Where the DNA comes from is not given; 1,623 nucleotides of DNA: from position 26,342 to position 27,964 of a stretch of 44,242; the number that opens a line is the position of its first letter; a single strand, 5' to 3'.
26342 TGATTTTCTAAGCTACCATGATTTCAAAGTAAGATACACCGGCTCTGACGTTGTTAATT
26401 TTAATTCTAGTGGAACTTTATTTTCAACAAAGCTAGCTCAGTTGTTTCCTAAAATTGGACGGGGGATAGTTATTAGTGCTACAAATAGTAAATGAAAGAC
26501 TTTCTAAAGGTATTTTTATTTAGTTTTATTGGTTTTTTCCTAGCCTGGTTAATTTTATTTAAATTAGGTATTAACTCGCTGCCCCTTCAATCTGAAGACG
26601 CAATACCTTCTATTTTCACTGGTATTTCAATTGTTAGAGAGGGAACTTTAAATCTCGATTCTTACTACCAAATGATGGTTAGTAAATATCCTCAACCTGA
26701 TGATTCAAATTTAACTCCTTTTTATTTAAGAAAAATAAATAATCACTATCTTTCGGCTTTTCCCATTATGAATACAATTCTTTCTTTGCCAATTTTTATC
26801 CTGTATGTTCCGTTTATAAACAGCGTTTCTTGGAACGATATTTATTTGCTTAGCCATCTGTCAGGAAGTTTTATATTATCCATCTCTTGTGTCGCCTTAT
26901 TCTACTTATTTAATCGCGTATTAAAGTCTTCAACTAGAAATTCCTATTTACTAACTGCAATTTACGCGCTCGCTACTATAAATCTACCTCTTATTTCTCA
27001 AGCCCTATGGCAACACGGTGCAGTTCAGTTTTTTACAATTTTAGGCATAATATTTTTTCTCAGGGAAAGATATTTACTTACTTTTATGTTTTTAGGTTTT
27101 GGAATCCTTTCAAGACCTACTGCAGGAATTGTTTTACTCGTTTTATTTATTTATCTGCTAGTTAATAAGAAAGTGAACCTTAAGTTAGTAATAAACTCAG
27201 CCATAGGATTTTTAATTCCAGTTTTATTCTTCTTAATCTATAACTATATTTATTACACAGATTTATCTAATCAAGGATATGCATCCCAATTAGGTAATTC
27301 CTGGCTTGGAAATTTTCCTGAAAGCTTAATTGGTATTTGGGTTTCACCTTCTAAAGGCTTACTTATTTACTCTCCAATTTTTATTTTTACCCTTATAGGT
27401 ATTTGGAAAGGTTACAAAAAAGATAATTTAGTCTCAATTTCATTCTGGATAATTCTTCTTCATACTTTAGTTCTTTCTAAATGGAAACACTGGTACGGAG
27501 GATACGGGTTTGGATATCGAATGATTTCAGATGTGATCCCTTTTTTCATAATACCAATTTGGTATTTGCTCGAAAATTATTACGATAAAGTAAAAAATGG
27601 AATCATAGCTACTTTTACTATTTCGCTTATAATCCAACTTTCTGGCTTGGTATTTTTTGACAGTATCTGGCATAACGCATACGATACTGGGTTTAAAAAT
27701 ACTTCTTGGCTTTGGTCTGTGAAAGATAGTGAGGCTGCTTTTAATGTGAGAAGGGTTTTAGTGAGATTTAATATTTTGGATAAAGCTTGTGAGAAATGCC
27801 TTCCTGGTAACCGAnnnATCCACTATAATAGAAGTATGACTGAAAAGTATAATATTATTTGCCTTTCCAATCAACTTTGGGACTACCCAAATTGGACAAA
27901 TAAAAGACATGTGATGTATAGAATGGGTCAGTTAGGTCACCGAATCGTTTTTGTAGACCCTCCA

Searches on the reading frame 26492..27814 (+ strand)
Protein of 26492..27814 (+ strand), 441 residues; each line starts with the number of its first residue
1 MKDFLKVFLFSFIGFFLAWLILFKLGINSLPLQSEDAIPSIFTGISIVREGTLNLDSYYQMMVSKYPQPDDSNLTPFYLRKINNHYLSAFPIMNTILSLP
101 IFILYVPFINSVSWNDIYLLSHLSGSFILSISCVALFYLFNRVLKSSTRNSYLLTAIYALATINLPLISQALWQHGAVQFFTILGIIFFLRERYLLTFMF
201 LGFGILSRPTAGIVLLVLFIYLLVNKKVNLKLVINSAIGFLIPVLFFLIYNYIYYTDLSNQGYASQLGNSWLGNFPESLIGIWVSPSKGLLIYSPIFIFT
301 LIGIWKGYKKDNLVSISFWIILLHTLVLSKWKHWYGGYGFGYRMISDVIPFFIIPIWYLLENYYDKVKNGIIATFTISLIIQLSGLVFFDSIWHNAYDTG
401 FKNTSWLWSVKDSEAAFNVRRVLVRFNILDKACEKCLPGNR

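Call 9: search_protein_families(library=pfam, proteins=[window:26492-27814:+], max_evalue=0.001)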
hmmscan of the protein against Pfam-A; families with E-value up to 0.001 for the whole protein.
window:26492-27814:+ (441 aa): 0 families

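Call 12: search_protein_families(library=pfam, proteins=[window:26492-27814:+], max_evalue=1)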
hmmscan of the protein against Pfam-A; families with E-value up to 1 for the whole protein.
window:26492-27814:+ (441 aa): 0 families

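Call 49: search_solved_structures(query=A3, max_evalue=10, show_alignments=0)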
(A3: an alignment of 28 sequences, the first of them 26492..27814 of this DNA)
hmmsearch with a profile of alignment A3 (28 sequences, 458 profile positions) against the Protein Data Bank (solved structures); distinct sequences matched with E-value up to 10: 0.

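Call 50: search_protein_families(library=pfam, alignment_id=A3, max_evalue=1)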
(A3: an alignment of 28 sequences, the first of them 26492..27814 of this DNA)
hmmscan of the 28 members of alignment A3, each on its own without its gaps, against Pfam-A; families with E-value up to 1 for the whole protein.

A. member 1, window:26492-27814:+ (441 aa): 0 families

B. families by the number of members that match (of 28 scanned): 7 families
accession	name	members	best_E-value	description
PF13231.12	PMT_2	6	4e-09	Dolichyl-phosphate-mannose-protein mannosyltransferase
PF14897.12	EpsG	2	9.5e-05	EpsG family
PF09852.15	DUF2079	1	0.0046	Predicted membrane protein (DUF2079)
PF08570.15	DUF1761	1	0.019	Protein of unknown function (DUF1761)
PF24781.2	FANCA_helical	1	0.094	FANCA helical domain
PF05493.18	ATP_synt_H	1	0.095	ATP synthase subunit H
PF24661.1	DUF7649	1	0.13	Domain of unknown function (DUF7649)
